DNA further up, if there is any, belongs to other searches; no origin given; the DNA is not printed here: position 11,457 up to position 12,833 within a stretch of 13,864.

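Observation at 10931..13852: A dehydroquinate-synthase-family enzyme, a LAT-like aminotransferase and an SDR sit inside a glycan cluster: candidate carbocyclic or amino-modified sugar module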

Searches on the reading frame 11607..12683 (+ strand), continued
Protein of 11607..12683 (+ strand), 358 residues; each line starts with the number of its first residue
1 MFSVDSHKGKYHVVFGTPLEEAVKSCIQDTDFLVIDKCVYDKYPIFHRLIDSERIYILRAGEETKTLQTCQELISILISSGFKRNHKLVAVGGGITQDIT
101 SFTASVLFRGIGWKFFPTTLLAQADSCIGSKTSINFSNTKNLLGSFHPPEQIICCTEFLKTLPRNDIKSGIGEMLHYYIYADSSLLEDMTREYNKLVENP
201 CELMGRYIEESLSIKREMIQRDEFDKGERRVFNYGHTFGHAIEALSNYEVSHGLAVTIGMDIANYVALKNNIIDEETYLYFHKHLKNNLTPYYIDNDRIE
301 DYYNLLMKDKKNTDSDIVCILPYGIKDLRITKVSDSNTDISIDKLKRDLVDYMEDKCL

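Call 71: search_protein_families(library=pfam, proteins=[L117:6456-7127:+, L117:7143-8234:+, L117:8197-8847:+, L117:8848-10005:+, L117:11022-11834:+, L117:11844-12431:+, L117:12434-13216:+, L117:13222-14070:+, L117:14091-14984:+, L117:4972-6459:+], max_evalue=0.001)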
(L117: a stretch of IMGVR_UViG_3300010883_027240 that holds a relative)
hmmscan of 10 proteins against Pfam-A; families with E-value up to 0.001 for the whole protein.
L117:6456-7127:+ (223 aa): 0 families

L117:7143-8234:+ (363 aa): 0 families

L117:8197-8847:+ (216 aa): 1 family
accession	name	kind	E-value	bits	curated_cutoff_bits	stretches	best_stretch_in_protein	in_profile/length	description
PF02348.25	CTP_transf_3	-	5.9e-21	75.7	22.6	1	4-132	1-130/217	Cytidylyltransferase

L117:8848-10005:+ (385 aa): 1 family
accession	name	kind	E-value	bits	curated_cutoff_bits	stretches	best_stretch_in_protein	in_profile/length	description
PF01041.23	DegT_DnrJ_EryC1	-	7e-87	292.4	19.8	1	16-368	5-359/360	DegT/DnrJ/EryC1/StrS aminotransferase family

L117:11022-11834:+ (270 aa): 2 families
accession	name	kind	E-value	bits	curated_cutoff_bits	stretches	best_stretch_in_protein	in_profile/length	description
PF13186.11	SPASM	-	2.2e-10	41.1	21.5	1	195-261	1-66/67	Iron-sulfur cluster-binding domain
PF04055.27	Radical_SAM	-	9.6e-06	26.3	29.5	1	13-136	3-116/166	Radical SAM superfamily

L117:11844-12431:+ (195 aa): 2 families
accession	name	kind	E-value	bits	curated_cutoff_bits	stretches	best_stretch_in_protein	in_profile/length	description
PF13580.11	SIS_2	-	7e-05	23.3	27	1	22-128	26-133/138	SIS domain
PF01380.27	SIS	-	0.00028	21.2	25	0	29-55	3-28/131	SIS domain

L117:12434-13216:+ (260 aa): 0 families

L117:13222-14070:+ (282 aa): 3 families
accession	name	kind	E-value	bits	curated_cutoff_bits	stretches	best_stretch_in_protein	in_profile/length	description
PF03721.20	UDPG_MGDP_dh_N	-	5.8e-26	91.6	27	1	37-147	67-186/187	UDP-glucose/GDP-mannose dehydrogenase family, NAD binding domain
PF00984.24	UDPG_MGDP_dh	-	1.1e-23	83.5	25.4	1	165-261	2-93/94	UDP-glucose/GDP-mannose dehydrogenase family, central domain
PF03807.23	F420_oxidored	-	3.8e-06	27.8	21.6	1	2-61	1-74/94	NADP oxidoreductase coenzyme F420-dependent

L117:14091-14984:+ (297 aa): 6 families
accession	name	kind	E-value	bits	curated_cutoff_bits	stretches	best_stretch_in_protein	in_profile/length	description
PF01370.27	Epimerase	-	2.9e-57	194.3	20.9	1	3-239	1-240/240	NAD dependent epimerase/dehydratase family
PF16363.11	GDP_Man_Dehyd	-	3.9e-49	168.4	27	1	4-286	1-322/332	GDP-mannose 4,6 dehydratase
PF01073.25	3Beta_HSD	-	1.7e-26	93.3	22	1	4-225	1-230/280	3-beta hydroxysteroid dehydrogenase/isomerase family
PF07993.18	NAD_binding_4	-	7e-20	71.7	20.1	1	54-184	77-219/258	Male sterility protein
PF02719.21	Polysacc_synt_2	-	6.5e-15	55.5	20.2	1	4-255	2-245/293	Polysaccharide biosynthesis protein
PF04321.23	RmlD_sub_bind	-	6.6e-12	45.5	27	1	3-264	3-238/287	RmlD substrate binding domain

L117:4972-6459:+ (495 aa): 2 families
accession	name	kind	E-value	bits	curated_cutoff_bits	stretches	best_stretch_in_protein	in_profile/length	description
PF04055.27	Radical_SAM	-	1.6e-22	80.9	29.5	1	203-367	4-166/166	Radical SAM superfamily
PF02310.24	B12-binding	-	7e-12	45.7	32.1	1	23-110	15-100/121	B12 binding domain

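Call 72: search_solved_structures(query=L117:11022-11834:+, max_evalue=1, show_alignments=1)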
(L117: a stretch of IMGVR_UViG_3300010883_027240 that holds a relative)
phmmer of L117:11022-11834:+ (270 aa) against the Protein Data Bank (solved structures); distinct sequences matched with E-value up to 1: 9.
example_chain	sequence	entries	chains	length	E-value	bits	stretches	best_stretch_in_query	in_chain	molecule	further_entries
4m7s_A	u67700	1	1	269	4.1e-10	42.9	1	6-261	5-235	BtrN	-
4m7t_A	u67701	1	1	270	4.1e-10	42.8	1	6-261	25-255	BtrN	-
8zml_A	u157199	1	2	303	0.083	15.6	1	71-163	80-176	TRAF2 and NCK-interacting protein kinase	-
8x88_A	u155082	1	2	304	0.083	15.6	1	71-163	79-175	TRAF2 and NCK-interacting protein kinase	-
7xzq_A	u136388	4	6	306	0.084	15.6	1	71-163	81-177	TRAF2 and NCK-interacting protein kinase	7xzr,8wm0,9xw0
6ra5_A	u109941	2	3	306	0.084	15.6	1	71-163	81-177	TRAF2 and NCK-interacting protein kinase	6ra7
5ax9_A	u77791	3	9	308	0.085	15.6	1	71-163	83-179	TRAF2 and NCK-interacting protein kinase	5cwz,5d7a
2x7f_A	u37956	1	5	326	0.092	15.5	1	71-163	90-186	TRAF2 AND NCK-INTERACTING PROTEIN KINASE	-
9qtn_F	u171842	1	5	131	0.37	13.5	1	27-87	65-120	Nanobody F1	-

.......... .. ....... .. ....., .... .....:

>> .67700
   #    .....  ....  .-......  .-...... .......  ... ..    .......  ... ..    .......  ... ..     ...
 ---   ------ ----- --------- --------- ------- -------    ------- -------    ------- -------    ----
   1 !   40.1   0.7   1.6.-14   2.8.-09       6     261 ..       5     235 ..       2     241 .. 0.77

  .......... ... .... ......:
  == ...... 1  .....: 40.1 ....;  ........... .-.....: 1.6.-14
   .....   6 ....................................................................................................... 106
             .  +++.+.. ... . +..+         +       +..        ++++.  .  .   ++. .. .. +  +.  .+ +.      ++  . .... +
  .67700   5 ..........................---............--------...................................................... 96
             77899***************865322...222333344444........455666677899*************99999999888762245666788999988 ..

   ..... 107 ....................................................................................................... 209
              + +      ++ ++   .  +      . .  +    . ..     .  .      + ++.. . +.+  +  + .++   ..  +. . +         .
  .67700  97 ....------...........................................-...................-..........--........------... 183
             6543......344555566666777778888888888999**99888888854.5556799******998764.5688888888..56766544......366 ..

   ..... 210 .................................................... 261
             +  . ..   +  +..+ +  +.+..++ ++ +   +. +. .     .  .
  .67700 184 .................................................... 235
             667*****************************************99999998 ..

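Call 73: search_solved_structures(query=L117:8848-10005:+, max_evalue=1e-20)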
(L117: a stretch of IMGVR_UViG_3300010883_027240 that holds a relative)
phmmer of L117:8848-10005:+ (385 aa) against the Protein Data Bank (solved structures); distinct sequences matched with E-value up to 1e-20: 47.
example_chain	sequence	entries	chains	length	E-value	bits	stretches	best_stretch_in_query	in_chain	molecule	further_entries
3bn1_A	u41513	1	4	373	1.7e-41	145.9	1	21-270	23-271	Perosamine synthetase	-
7b0d_A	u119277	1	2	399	2e-41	145.7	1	16-375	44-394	Glutamine--scyllo-inositol transaminase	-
3dr7_A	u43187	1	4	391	2e-41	145.6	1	21-270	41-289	Putative perosamine synthetase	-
3dr4_A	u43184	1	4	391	1.4e-40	142.9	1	21-270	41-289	Putative perosamine synthetase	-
7b0m_AAA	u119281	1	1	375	2.3e-39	138.9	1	18-273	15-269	Sugar aminotransferase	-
7n63_A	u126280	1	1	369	2.3e-36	129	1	22-374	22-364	Putative aminotransferase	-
3frk_A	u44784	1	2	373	1.5e-33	119.7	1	43-372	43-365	QdtB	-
5k8b_A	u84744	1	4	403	3e-32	115.4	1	51-310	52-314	8-amino-3,8-dideoxy-alpha-D-manno-octulosonate transaminase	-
2c7t_A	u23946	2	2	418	4.1e-32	115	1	27-218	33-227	GLUTAMINE-2-DEOXY-SCYLLO-INOSOSE AMINOTRANSFERASE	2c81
5w71_A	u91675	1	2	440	4.8e-32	114.8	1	26-218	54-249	L-glutamine:2-deoxy-scyllo-inosose aminotransferase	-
2po3_A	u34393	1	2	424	8e-32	114.1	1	21-262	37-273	4-dehydrase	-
5w70_A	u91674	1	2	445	1.6e-31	113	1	26-214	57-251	L-glutamine:2-deoxy-scyllo-inosose aminotransferase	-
9bgp_A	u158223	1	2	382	6.3e-31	111.1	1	15-376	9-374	aminotransferase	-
8sng_A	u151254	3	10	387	1.8e-30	109.6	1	22-267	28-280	UDP-4-amino-4-deoxy-L-arabinose--oxoglutarate aminotransferase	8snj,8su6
5uid_A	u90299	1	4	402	3.1e-30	108.8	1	23-366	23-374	Aminotransferase TlmJ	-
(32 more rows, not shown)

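Call 85: predict_structure(alignment_id=A1)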
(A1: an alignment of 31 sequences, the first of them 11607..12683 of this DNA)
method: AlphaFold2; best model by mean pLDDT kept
length: 358 residues; sequences in the alignment: 31
mean_pLDDT: 90.6   pTM: 0.90
mean pLDDT of the five models: 90.6, 90.6, 90.1, 89.1, 88.4
residues with pLDDT >= 90: 256; 70-90: 86; 50-70: 15; < 50: 1
segments of 3 or more residues with pLDDT < 50: none
pLDDT, mean of each block of 10 residues (from residue 1): 88 94 95 98 96 96 92 95 94 95 88 96 87 78 80 97 96 95 96 98 96 90 63 86 91 96 96 97 96 86 88 82 91 82 91 74
secondary structure, 60 per line:
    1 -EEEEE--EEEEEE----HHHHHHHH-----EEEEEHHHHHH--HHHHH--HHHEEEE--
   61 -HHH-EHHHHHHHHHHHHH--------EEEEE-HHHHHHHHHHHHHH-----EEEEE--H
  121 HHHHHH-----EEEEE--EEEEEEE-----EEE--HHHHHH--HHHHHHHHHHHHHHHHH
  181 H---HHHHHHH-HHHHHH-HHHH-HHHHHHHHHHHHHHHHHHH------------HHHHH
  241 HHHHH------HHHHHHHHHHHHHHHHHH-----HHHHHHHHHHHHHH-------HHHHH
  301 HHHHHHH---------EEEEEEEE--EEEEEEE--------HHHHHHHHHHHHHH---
elements in order: E2-6 E9-14 H19-26 E32-36 H37-42 H45-49 E55-58 H67-79 E88-92 H94-107 E113-117 H120-126 E132-136 E139-145 E151-153 H156-161 H164-181 H185-191 H193-198 H200-203 H205-223 H236-245 H252-269 H275-288 H296-307 E317-324 E327-333 H342-355

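Call 87: fold_search(model_id=the predicted structure, library=pdb)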
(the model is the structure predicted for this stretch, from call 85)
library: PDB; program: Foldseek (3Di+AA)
matches with E <= 10: 619; with E <= 0.001: 150
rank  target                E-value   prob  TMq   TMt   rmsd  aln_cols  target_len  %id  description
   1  5hvn                  1.6e-24  1.00  0.83  0.84   3.1       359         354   28  3.0 Angstrom Crystal Structure of 3-dehydroquinate Synthase (AroB) from Francisella tularensis in Complex with NAD. (released 2016-02-10)
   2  3okf_A                1.5e-23  1.00  0.86  0.85   3.3       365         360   28  2.5 Angstrom Resolution Crystal Structure of 3-Dehydroquinate Synthase (aroB) from Vibrio cholerae (released 2010-09-08)
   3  6lk2_B                2.9e-23  1.00  0.85  0.85   3.1       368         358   27  Crystal structure of Providencia alcalifaciens 3-dehydroquinate synthase (DHQS) in complex with Mg2+, NAD and chloroge (released 2020-07-29)
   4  6lla_A                4.0e-23  1.00  0.85  0.84   3.2       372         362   26  Crystal structure of Providencia alcalifaciens 3-dehydroquinate synthase (DHQS) in complex with Mg2+ and NAD (released 2020-07-29)
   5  6lk2_A                6.8e-23  1.00  0.84  0.84   3.4       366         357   26  Crystal structure of Providencia alcalifaciens 3-dehydroquinate synthase (DHQS) in complex with Mg2+, NAD and chloroge (released 2020-07-29)
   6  5eks_A                7.2e-23  1.00  0.85  0.86   2.9       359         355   26  Structure of 3-dehydroquinate synthase from Acinetobacter baumannii in complex with NAD (released 2015-12-02)
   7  5eks_B                1.7e-22  1.00  0.84  0.85   3.0       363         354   26  Structure of 3-dehydroquinate synthase from Acinetobacter baumannii in complex with NAD (released 2015-12-02)
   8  6lla_D                1.8e-22  1.00  0.82  0.83   3.3       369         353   26  Crystal structure of Providencia alcalifaciens 3-dehydroquinate synthase (DHQS) in complex with Mg2+ and NAD (released 2020-07-29)
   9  3qbe                  2.0e-22  1.00  0.85  0.86   2.8       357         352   25  Crystal structure of the 3-Dehydroquinate Synthase (aroB) from Mycobacterium tuberculosis (released 2012-01-18)
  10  6lla_B                2.1e-22  1.00  0.85  0.84   3.1       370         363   27  Crystal structure of Providencia alcalifaciens 3-dehydroquinate synthase (DHQS) in complex with Mg2+ and NAD (released 2020-07-29)
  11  3okf_B                2.2e-22  1.00  0.83  0.85   3.0       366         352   27  2.5 Angstrom Resolution Crystal Structure of 3-Dehydroquinate Synthase (aroB) from Vibrio cholerae (released 2010-09-08)
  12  6lla_C                3.9e-22  1.00  0.85  0.86   2.8       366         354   26  Crystal structure of Providencia alcalifaciens 3-dehydroquinate synthase (DHQS) in complex with Mg2+ and NAD (released 2020-07-29)
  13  3qbd_B                5.3e-22  1.00  0.83  0.87   2.8       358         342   24  3-Dehydroquinate Synthase (aroB) from Mycobacterium tuberculosis in complex with NAD (released 2012-01-18)
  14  6lk2_D                6.3e-22  1.00  0.81  0.85   3.0       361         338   26  Crystal structure of Providencia alcalifaciens 3-dehydroquinate synthase (DHQS) in complex with Mg2+, NAD and chloroge (released 2020-07-29)
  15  3qbd_A                7.4e-22  1.00  0.82  0.85   2.9       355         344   24  3-Dehydroquinate Synthase (aroB) from Mycobacterium tuberculosis in complex with NAD (released 2012-01-18)
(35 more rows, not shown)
